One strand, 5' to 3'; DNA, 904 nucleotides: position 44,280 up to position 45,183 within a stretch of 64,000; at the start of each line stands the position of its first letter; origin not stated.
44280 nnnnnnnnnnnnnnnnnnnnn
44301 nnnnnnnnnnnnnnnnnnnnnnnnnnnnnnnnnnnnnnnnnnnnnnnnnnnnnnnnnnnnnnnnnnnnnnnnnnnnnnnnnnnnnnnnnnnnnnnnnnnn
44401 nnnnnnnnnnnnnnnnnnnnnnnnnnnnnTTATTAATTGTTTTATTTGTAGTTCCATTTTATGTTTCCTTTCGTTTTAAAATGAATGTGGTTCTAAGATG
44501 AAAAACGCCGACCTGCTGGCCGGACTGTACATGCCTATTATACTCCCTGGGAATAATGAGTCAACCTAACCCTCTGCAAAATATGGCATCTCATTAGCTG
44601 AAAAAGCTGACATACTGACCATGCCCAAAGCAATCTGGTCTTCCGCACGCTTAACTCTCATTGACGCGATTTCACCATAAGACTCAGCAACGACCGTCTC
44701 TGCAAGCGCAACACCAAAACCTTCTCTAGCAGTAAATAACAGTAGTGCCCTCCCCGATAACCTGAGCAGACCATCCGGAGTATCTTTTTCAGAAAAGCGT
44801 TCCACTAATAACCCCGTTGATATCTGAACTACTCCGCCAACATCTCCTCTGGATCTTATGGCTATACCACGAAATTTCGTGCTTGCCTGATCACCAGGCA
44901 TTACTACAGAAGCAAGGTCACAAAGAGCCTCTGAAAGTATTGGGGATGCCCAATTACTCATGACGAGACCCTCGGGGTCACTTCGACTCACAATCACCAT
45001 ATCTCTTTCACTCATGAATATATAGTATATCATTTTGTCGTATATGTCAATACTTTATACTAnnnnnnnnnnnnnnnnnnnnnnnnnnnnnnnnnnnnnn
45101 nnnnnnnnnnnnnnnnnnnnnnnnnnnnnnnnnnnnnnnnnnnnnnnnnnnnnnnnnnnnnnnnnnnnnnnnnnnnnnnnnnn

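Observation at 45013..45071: Recurrent TATACT-N5-8-ATG architecture: many first-in-operon genes look leaderless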

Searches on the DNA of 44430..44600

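Call 57: search_rna_families(source=window, start=44430, end=44600, threshold=evalue, max_evalue=1)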
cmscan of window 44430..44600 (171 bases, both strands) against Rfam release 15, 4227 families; matches with E-value up to 1: 0.
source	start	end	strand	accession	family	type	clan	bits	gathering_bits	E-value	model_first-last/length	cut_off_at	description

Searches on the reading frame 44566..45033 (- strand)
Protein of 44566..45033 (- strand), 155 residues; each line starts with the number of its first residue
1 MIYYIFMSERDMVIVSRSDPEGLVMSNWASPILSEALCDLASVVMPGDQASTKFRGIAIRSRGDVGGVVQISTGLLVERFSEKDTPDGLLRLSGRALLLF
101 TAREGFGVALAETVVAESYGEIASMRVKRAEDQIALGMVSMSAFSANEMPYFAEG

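Call 28: search_protein_families(library=pfam, proteins=[window:44566-45015:-], max_evalue=0.001)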
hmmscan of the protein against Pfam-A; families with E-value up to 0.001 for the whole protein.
window:44566-45015:- (149 aa): 0 families

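Call 50: search_protein_families(library=pfam, proteins=[window:44566-45033:-], max_evalue=0.1)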
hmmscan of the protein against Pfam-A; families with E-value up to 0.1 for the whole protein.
window:44566-45033:- (155 aa): 0 families

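Call 51: find_homologous_proteins(query=window:44566-45033:-, max_evalue=0.001)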
Query window:44566-45033:- (155 aa): 2 proteins with E <= 0.001 among 59 candidates.
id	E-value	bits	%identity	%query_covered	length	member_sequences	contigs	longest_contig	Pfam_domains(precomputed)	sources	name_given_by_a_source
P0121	1.8e-87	308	100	96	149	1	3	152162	-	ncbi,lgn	-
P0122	7.1e-44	167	58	95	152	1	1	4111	-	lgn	-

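Call 53: find_encoding_contigs(protein=P0122, flank=3000, max_places=2)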
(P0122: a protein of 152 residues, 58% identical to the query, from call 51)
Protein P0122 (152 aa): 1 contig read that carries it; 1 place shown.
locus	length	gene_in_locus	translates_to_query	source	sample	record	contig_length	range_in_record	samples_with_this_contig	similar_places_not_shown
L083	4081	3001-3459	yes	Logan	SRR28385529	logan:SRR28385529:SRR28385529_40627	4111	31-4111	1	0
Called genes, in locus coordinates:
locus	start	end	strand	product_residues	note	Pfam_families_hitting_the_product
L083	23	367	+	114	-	PF08378:NERD (weak), PF02021:UPF0102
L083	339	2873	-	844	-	PF17900:Peptidase_M1_N, PF01433:Peptidase_M1, PF11838:ERAP1_C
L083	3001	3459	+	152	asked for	-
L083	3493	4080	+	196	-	?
